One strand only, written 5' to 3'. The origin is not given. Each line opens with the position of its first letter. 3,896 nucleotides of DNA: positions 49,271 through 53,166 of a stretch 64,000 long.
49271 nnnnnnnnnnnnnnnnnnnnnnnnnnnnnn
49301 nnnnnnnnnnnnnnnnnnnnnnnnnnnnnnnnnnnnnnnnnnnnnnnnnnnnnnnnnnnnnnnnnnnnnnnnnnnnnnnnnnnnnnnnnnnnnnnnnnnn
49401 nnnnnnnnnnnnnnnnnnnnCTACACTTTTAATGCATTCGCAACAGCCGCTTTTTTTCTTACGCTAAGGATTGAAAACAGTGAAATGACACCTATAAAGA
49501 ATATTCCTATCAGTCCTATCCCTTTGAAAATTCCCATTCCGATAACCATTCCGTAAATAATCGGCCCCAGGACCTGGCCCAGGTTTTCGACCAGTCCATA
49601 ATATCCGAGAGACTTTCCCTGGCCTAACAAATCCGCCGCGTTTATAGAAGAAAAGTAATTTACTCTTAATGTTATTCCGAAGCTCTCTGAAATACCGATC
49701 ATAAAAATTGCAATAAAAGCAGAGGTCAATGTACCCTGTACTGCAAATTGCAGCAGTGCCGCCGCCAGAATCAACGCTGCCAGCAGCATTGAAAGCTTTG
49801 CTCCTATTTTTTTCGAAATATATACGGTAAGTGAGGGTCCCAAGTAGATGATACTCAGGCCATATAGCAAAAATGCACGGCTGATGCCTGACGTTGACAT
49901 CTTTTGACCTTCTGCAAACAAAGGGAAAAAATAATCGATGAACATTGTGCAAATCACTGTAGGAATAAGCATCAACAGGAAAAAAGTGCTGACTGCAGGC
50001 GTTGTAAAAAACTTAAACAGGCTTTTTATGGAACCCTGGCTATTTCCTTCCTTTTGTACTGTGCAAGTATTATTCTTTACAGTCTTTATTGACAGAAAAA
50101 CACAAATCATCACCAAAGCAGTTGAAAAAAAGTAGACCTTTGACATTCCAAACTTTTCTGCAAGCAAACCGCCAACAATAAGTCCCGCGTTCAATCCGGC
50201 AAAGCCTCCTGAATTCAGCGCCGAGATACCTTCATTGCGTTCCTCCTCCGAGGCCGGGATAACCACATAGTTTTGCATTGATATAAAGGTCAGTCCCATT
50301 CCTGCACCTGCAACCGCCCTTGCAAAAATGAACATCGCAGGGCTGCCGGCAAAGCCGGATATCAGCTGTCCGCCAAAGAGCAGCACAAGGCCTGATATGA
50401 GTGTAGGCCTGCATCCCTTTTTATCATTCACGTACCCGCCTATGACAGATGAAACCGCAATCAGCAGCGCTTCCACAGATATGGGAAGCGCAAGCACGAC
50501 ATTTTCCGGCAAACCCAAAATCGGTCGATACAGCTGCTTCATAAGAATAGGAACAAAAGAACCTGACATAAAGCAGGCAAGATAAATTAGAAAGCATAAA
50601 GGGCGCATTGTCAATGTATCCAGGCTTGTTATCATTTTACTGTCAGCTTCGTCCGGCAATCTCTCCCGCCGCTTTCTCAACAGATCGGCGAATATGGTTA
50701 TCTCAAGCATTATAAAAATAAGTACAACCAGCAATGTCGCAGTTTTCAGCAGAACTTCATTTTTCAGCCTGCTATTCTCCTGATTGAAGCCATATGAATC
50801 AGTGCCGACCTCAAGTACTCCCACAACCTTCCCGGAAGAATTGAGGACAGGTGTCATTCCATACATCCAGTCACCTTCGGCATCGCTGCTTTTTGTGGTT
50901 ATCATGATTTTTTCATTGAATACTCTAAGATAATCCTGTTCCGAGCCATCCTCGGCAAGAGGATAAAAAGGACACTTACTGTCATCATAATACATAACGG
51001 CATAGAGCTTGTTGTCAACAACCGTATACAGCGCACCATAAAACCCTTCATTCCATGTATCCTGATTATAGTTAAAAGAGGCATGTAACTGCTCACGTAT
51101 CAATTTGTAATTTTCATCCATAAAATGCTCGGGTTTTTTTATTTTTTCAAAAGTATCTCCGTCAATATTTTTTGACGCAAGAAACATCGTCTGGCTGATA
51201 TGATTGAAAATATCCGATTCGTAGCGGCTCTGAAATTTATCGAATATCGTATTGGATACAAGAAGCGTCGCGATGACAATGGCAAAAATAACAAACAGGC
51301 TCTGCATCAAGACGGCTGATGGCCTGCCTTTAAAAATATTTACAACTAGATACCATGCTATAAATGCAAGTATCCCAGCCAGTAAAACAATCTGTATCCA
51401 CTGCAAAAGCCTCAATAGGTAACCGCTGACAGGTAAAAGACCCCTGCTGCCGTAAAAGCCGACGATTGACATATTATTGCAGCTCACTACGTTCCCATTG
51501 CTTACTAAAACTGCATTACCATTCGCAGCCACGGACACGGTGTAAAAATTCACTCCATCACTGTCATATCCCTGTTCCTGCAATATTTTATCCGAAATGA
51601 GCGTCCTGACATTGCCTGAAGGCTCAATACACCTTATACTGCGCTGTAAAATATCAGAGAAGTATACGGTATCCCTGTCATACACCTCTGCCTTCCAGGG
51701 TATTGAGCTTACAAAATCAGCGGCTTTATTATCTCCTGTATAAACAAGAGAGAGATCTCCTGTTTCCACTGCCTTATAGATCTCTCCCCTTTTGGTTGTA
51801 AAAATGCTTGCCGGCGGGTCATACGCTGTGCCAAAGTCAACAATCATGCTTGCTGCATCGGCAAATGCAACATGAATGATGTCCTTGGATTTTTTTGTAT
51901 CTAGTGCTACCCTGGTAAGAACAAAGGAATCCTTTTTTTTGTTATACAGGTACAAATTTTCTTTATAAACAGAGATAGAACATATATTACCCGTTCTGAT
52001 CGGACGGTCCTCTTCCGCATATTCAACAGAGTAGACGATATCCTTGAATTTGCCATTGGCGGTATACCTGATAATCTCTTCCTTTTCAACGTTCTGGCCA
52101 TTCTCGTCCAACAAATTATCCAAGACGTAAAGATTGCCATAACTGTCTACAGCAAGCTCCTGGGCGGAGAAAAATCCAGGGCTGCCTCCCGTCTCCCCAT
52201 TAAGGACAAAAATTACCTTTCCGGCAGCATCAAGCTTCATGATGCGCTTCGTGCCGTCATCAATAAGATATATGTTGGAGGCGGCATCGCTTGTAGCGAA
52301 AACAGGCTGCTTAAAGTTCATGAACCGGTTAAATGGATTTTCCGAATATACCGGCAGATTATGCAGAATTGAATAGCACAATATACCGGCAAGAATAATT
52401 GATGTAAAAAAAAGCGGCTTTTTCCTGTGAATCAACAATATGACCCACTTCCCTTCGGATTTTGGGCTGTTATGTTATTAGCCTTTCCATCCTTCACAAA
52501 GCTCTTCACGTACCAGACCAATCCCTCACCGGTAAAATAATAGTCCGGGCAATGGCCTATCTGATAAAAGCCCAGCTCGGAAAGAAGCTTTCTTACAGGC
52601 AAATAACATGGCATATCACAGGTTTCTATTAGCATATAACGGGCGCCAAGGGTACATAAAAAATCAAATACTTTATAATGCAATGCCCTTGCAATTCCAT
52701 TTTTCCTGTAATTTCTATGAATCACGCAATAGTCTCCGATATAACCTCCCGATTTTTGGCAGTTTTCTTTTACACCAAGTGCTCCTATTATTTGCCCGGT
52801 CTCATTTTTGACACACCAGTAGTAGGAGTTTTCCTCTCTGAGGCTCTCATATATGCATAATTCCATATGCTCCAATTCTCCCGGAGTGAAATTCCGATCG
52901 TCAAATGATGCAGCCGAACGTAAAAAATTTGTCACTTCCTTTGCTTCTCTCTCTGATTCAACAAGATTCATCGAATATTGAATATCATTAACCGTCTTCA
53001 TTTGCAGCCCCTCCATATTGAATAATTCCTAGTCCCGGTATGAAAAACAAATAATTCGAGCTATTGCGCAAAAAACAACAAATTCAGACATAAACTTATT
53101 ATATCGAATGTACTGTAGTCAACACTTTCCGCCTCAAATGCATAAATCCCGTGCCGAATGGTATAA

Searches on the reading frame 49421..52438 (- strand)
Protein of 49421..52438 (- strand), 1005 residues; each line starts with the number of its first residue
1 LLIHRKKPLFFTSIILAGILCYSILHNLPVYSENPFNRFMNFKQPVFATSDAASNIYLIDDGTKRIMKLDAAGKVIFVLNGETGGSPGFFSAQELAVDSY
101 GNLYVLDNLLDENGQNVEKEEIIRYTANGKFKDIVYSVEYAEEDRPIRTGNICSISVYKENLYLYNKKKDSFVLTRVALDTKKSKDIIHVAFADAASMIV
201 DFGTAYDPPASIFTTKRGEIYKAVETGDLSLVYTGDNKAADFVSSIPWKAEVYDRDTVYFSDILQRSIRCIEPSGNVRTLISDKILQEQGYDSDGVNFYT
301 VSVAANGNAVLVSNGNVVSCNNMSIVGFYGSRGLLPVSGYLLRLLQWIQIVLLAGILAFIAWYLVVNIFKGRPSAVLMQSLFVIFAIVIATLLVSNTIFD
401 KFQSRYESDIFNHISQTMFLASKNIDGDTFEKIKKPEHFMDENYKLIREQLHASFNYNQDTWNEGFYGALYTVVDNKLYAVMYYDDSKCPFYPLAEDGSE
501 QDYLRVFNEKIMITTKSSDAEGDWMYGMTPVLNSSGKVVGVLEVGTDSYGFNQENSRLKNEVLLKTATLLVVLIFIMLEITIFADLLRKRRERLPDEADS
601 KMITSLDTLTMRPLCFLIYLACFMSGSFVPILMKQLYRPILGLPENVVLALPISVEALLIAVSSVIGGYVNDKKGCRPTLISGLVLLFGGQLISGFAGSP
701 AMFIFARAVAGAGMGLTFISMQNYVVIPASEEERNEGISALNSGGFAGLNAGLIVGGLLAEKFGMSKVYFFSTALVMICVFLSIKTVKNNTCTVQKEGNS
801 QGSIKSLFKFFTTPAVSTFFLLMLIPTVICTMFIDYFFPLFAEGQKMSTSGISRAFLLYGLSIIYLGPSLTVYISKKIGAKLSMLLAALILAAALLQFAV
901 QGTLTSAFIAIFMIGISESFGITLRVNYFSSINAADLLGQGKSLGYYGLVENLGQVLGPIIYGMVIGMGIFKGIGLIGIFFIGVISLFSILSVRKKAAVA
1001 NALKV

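Call 22: search_protein_families(library=pfam, proteins=[window:49421-52438:-], max_evalue=0.01)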
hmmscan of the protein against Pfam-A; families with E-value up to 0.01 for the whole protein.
window:49421-52438:- (1005 aa): 1 family
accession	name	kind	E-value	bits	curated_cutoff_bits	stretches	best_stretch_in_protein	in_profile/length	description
PF07690.21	MFS_1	-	8.4e-31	107.6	33.4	2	616-959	2-347/347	Major Facilitator Superfamily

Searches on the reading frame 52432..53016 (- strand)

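Call 79: search_protein_families(library=pfam, proteins=[window:52432-53016:-], max_evalue=0.001)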
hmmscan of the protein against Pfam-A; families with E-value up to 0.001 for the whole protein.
window:52432-53016:- (194 aa): 2 families
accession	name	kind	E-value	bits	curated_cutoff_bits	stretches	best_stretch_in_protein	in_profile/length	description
PF00583.31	Acetyltransf_1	-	2.9e-09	37.7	20.7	1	41-150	10-116/116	Acetyltransferase (GNAT) family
PF13508.13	Acetyltransf_7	-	0.00014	22.6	27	1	63-121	2-57/84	Acetyltransferase (GNAT) domain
